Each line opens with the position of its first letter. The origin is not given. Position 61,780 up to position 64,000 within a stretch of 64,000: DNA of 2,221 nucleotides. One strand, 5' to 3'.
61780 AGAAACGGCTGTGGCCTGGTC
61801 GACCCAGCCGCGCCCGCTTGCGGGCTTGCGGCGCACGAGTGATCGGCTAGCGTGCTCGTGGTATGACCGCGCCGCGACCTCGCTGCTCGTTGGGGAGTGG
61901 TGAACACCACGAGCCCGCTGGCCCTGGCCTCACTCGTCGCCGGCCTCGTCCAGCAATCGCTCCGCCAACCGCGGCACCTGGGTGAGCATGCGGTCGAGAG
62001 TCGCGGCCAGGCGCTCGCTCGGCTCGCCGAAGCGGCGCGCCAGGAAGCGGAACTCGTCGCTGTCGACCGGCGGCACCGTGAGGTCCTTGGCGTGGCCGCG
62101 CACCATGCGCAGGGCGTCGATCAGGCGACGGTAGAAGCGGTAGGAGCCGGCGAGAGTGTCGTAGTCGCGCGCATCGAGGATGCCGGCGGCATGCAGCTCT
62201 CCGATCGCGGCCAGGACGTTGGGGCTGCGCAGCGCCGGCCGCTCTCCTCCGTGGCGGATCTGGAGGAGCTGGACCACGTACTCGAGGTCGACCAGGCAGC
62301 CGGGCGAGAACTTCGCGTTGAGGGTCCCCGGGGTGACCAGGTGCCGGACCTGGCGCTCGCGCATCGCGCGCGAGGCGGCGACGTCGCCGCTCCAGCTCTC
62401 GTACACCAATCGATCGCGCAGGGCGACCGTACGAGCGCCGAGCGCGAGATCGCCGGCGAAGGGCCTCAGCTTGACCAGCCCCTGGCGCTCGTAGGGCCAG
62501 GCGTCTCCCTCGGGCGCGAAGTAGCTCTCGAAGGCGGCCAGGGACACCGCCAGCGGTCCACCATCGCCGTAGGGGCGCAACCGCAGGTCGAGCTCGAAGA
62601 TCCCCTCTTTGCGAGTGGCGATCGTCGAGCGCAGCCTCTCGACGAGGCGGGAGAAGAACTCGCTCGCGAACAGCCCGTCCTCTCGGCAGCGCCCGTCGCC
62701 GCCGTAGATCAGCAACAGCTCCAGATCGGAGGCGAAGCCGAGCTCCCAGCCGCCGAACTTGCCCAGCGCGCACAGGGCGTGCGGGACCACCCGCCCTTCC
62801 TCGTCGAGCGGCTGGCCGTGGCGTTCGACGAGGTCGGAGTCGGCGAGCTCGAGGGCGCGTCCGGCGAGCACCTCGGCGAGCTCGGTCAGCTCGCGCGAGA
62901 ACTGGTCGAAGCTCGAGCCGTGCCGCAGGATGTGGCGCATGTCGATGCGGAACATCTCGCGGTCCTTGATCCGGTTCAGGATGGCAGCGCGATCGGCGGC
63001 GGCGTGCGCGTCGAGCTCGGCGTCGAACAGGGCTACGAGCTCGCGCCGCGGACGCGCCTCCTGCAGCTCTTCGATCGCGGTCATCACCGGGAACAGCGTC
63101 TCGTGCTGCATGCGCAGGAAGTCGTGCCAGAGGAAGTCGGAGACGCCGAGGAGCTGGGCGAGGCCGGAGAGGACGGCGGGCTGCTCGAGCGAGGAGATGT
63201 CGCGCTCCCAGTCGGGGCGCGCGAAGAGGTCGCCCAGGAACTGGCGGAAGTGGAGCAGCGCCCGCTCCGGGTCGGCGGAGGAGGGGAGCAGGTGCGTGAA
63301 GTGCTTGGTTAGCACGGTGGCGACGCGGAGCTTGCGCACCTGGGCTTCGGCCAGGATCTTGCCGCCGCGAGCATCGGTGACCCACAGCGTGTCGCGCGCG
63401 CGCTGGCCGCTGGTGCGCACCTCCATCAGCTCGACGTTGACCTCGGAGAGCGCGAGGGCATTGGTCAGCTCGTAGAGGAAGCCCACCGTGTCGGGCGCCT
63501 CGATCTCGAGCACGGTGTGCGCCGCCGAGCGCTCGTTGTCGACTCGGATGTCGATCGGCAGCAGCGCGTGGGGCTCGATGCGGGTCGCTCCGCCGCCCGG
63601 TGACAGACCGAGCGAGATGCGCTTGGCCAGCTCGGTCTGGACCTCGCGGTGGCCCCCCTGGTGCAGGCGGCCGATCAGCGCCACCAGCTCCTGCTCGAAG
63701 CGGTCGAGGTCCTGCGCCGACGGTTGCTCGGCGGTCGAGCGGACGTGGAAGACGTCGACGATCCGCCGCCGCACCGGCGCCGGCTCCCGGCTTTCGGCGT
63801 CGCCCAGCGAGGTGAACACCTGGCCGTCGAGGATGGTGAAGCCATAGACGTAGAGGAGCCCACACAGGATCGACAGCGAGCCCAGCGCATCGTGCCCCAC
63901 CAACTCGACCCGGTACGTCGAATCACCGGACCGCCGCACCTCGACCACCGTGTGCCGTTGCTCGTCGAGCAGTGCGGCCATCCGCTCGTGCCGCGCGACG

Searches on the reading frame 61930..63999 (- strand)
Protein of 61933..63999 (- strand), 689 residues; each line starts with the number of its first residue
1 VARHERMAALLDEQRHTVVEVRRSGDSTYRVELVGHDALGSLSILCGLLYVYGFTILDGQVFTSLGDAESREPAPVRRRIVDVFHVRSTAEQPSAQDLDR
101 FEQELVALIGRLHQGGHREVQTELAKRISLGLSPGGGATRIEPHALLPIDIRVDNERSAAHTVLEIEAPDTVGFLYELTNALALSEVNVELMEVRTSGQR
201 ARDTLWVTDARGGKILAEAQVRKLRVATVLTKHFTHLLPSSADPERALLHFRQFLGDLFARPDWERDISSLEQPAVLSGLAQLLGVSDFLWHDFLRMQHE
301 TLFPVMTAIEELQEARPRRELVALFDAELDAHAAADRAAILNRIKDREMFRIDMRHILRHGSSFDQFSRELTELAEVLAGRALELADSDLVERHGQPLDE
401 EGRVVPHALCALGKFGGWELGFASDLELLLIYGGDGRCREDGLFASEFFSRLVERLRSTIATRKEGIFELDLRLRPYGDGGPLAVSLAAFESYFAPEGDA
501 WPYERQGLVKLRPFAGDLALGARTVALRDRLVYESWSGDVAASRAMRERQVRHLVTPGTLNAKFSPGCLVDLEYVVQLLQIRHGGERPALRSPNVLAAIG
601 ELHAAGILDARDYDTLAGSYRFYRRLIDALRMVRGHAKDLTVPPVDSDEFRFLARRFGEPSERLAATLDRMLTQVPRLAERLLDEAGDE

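Call 58: search_protein_families(library=pfam, proteins=[window:61933-63999:-], max_evalue=0.00001)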
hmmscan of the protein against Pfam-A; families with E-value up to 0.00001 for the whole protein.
window:61933-63999:- (689 aa): 3 families
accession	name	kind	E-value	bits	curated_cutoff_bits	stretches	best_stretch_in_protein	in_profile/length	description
PF03710.21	GlnE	-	3e-37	128.8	24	1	280-523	4-248/252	Glutamate-ammonia ligase adenylyltransferase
PF08335.16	GlnD_UR_UTase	-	4.1e-11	43.5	21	1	559-682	25-140/141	GlnD PII-uridylyltransferase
PF01842.31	ACT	-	1.5e-07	31.5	27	1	162-207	1-46/66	ACT domain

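Call 72: find_homologous_proteins(query=window:61930-63981:-, max_evalue=1e-150)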
Query window:61930-63981:- (683 aa): 436 proteins with E <= 1e-150 among 8000 candidates; the best 120 are listed.
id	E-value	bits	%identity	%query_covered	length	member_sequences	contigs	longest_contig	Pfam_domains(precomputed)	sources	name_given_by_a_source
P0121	0.0e+0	1230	84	98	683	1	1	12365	PF08335.17,PF03710.22,PF01842.32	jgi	jgi:glutamate-ammonia-ligase adenylyltransferase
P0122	3.8e-267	906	59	99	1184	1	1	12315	PF08335.17,PF10335.15,PF03710.22,PF24931.2,PF01842.32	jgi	jgi:glutamate-ammonia-ligase adenylyltransferase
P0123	1.1e-231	789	59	96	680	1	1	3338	PF08335.17,PF03710.22,PF01842.32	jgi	jgi:glutamate-ammonia-ligase adenylyltransferase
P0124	5.6e-231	787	52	99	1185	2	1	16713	PF08335.17,PF10335.15,PF03710.22,PF24931.2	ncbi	-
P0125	3.3e-230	784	52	96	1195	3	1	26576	PF08335.17,PF03710.22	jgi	jgi:glutamate-ammonia-ligase adenylyltransferase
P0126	3.1e-226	771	51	99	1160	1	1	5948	PF08335.17,PF03710.22,PF24931.2,PF26956.1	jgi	jgi:glutamate-ammonia-ligase adenylyltransferase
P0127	3.2e-226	771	50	98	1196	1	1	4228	PF08335.17,PF03710.22,PF24931.2,PF01842.32,PF03445.20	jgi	jgi:glutamate-ammonia-ligase adenylyltransferase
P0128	3.9e-226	771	53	96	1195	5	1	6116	PF08335.17,PF10335.15,PF03710.22,PF03445.20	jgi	-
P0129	4.9e-226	770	51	96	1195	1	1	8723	PF08335.17,PF03710.22,PF24931.2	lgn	-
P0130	3.8e-225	767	52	99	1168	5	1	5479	PF08335.17,PF10335.15,PF03710.22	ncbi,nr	ncbi:MAG TPA: glutamine synthetase adenylyltransferase, partial [Chloroflexi bacterium]|nr:glutamine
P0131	8.2e-225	766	50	99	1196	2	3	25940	PF08335.17,PF10335.15,PF03710.22,PF24931.2,PF01842.32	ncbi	ncbi:MAG: glutamine synthetase adenylyltransferase [Anaerolineae bacterium]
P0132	1.0e-224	766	48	99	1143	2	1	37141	PF08335.17,PF03710.22,PF24931.2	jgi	-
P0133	1.1e-224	766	51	96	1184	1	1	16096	PF08335.17,PF03710.22,PF24931.2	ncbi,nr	ncbi:MAG: glutamine synthetase adenylyltransferase [Anaerolineae bacterium]|nr:glutamine synthetase 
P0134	1.1e-223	763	51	96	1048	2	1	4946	PF08335.17,PF10335.15,PF03710.22,PF24931.2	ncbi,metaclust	ncbi:MAG: hypothetical protein A2Z04_02515, partial [Chloroflexi bacterium RBG_16_57_9]|metaclust:st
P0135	1.4e-223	762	51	99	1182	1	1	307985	PF08335.17,PF10335.15,PF03710.22,PF24931.2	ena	-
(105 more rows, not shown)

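Call 73: find_encoding_contigs(protein=P0121, flank=10000, max_places=4)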
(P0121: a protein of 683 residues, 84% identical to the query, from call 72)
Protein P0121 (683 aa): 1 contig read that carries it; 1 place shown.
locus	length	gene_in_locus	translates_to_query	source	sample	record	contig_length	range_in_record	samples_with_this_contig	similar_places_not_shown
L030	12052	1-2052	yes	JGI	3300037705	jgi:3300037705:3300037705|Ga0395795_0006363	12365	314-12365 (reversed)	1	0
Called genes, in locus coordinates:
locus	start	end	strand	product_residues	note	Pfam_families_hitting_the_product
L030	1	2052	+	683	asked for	PF01842:ACT (weak), PF03710:GlnE, PF08335:GlnD_UR_UTase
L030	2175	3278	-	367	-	PF01590:GAF, PF13185:GAF_2, PF13492:GAF_3, PF00990:GGDEF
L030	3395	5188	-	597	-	PF01019:G_glu_transpept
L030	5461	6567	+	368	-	PF04107:GCS2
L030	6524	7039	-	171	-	PF04304:DUF454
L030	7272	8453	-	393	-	-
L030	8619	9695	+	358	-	-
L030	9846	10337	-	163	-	PF04386:SspB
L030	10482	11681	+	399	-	-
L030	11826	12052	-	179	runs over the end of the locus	?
